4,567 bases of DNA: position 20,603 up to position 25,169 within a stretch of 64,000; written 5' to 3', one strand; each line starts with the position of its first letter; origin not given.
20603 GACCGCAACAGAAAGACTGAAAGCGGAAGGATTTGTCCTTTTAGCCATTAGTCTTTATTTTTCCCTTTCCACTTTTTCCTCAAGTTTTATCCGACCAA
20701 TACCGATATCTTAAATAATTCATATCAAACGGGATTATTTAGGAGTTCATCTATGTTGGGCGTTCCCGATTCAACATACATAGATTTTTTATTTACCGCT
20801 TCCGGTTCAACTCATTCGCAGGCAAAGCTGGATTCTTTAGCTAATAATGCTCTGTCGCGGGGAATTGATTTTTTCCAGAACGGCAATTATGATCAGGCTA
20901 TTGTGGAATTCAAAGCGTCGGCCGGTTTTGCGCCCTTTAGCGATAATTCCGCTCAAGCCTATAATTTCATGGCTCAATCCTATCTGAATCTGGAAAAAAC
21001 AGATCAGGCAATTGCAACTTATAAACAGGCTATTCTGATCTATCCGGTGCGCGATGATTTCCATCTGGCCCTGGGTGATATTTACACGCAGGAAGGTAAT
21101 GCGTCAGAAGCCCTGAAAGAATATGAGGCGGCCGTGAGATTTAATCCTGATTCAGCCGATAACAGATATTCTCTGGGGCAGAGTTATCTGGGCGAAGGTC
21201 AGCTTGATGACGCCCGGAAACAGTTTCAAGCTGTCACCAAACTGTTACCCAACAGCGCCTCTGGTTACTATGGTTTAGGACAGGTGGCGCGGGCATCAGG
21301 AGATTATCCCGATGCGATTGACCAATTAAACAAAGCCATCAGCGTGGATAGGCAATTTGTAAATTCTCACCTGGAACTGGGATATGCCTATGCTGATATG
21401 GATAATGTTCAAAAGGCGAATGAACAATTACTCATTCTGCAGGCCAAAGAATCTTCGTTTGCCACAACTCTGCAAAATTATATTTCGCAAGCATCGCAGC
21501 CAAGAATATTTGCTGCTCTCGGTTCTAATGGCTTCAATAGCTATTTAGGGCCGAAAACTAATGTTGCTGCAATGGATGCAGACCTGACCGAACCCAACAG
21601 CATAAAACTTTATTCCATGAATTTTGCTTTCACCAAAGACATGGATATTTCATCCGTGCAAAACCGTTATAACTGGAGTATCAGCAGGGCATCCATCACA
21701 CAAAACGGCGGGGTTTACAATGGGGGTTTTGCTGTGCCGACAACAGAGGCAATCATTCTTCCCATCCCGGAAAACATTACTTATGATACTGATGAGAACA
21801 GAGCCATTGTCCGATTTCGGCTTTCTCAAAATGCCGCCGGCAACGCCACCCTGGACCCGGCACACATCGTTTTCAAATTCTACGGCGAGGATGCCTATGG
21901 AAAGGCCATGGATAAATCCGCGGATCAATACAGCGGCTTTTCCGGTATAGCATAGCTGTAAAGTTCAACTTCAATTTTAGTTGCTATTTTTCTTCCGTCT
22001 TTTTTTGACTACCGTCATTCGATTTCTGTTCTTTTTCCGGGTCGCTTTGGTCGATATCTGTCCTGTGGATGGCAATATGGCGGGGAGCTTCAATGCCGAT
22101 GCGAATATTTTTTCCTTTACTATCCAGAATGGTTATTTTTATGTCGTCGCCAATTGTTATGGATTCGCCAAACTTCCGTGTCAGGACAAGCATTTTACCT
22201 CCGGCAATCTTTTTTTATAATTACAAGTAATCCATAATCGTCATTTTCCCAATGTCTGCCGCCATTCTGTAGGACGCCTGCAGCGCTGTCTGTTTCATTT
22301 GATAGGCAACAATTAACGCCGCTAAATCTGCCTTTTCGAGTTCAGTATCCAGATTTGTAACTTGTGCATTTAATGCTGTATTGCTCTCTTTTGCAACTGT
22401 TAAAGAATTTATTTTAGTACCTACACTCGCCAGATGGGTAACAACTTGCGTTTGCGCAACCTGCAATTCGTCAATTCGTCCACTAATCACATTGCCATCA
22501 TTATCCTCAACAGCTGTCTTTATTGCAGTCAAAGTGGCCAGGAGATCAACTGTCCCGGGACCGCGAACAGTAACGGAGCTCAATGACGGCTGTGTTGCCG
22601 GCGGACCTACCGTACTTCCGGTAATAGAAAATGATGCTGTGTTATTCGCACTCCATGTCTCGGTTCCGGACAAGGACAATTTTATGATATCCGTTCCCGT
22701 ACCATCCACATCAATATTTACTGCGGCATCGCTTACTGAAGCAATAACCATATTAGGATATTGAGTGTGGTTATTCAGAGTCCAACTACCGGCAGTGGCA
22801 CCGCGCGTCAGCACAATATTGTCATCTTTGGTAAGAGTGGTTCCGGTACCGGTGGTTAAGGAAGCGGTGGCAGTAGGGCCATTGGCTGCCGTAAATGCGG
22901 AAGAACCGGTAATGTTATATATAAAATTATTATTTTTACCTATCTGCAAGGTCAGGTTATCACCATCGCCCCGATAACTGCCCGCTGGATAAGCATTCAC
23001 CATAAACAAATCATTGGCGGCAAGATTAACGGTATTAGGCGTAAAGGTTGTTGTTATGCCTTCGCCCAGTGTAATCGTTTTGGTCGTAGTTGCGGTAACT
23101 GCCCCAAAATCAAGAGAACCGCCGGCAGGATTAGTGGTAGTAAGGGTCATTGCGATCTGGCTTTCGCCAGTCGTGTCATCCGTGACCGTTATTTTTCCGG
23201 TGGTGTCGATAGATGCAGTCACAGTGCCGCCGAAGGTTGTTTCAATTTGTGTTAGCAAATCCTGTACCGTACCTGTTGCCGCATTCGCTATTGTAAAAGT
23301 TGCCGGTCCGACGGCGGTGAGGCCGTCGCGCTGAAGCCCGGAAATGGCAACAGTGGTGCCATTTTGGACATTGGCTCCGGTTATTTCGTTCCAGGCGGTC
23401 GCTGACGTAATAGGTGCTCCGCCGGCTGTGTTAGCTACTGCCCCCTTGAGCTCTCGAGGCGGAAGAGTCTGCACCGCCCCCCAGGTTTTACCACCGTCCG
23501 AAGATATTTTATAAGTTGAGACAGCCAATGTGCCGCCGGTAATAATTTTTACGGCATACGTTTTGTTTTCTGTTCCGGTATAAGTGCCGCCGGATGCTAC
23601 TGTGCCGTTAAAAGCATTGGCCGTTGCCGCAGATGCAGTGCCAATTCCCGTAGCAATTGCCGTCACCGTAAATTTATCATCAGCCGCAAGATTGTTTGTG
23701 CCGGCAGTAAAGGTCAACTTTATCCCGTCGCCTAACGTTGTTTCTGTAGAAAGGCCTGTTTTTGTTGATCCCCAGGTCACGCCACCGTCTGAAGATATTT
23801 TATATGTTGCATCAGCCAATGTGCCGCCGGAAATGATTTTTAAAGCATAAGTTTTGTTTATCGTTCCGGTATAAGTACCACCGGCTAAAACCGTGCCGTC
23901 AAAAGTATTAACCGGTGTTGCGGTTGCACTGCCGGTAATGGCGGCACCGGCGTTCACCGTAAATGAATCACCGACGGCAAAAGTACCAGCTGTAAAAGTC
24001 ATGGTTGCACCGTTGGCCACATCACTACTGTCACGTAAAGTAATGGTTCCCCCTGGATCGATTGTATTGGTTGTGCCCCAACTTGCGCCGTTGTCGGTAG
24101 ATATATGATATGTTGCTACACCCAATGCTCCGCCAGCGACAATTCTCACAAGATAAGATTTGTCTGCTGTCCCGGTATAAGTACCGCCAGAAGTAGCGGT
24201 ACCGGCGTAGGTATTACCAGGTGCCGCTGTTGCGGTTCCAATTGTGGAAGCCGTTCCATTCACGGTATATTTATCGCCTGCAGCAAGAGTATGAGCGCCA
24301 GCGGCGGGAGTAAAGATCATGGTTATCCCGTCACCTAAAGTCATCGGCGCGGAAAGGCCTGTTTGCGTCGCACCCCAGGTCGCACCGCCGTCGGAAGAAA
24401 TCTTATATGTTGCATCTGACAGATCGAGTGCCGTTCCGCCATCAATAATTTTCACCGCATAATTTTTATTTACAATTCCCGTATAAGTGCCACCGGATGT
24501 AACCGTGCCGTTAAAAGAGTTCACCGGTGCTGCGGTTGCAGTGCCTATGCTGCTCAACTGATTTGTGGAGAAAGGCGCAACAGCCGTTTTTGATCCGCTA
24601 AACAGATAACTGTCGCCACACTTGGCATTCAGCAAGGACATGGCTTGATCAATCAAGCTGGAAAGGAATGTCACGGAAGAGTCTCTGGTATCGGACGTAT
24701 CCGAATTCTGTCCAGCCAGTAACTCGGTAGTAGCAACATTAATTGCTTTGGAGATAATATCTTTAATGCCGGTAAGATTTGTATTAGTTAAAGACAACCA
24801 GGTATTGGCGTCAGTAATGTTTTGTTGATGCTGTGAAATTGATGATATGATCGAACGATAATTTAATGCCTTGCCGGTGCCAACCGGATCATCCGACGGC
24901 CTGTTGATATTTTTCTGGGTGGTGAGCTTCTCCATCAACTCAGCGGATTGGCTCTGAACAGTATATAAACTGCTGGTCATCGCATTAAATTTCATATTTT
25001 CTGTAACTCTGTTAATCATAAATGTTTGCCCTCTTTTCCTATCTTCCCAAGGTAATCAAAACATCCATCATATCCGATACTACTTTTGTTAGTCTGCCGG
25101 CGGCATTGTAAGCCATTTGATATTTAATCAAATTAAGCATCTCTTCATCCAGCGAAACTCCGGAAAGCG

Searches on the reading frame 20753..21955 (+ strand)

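Call 7: search_protein_families(library=pfam, proteins=[window:20753-21955:+], max_evalue=0.001)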
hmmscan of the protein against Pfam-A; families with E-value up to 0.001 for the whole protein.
window:20753-21955:+ (400 aa): 21 families
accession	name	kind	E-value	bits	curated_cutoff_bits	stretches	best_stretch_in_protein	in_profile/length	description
PF13414.12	TPR_11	-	2e-30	104.6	26.8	4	108-147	1-40/42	TPR repeat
PF07719.23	TPR_2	-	1.6e-27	93.7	27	2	170-200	2-32/34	Tetratricopeptide repeat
PF00515.34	TPR_1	-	6.9e-25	86.2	27.8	2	67-98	1-32/34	Tetratricopeptide repeat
PF13432.12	TPR_16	-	1.5e-23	83.3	32.7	2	139-196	1-58/65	Tetratricopeptide repeat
PF13181.12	TPR_8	-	2.3e-22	77.6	25.7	1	67-98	1-32/34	Tetratricopeptide repeat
PF14559.12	TPR_19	-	1.2e-19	70.8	25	2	112-170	2-59/68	Tetratricopeptide repeat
PF13428.12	TPR_14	-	8.8e-18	63.5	23.5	1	103-139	3-39/44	Tetratricopeptide repeat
PF13424.12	TPR_12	-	2.7e-17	63.1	30.1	3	140-201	8-77/77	Tetratricopeptide repeat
PF13431.12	TPR_17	-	6.5e-17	60.8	24.4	1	124-155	2-33/34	Tetratricopeptide repeat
PF13174.12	TPR_6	-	2.2e-13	50.3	26.3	0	73-98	6-31/33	Tetratricopeptide repeat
PF12895.13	ANAPC3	-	8.3e-11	42.5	27.2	1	115-194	3-81/82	Anaphase-promoting complex, cyclosome, subunit 3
PF24575.1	TPR_Slam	-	8.4e-09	36.2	35.2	0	104-158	50-104/104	Surface lipoprotein assembly modifier, N-terminal TPR repeats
PF13371.12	TPR_9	-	2e-07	31.4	35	0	75-136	3-64/73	Tetratricopeptide repeat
PF03704.23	BTAD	-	5.4e-07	30.5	22.1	1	28-129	23-124/146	Bacterial transcriptional activator domain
PF13176.12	TPR_7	-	1.4e-06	28.3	27.9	0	69-94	1-26/36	Tetratricopeptide repeat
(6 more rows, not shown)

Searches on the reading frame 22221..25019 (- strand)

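Call 7: search_protein_families(library=pfam, proteins=[window:22221-25019:-], max_evalue=0.001)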
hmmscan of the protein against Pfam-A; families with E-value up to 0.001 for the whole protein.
window:22221-25019:- (932 aa): 2 families
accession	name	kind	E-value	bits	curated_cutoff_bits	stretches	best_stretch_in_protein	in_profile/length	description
PF00669.25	Flagellin_N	-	2.6e-10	40.9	26.6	1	6-145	2-139/139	Bacterial flagellin N-terminal helical region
PF02012.26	BNR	-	0.00012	22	27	0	505-513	2-10/12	BNR/Asp-box repeat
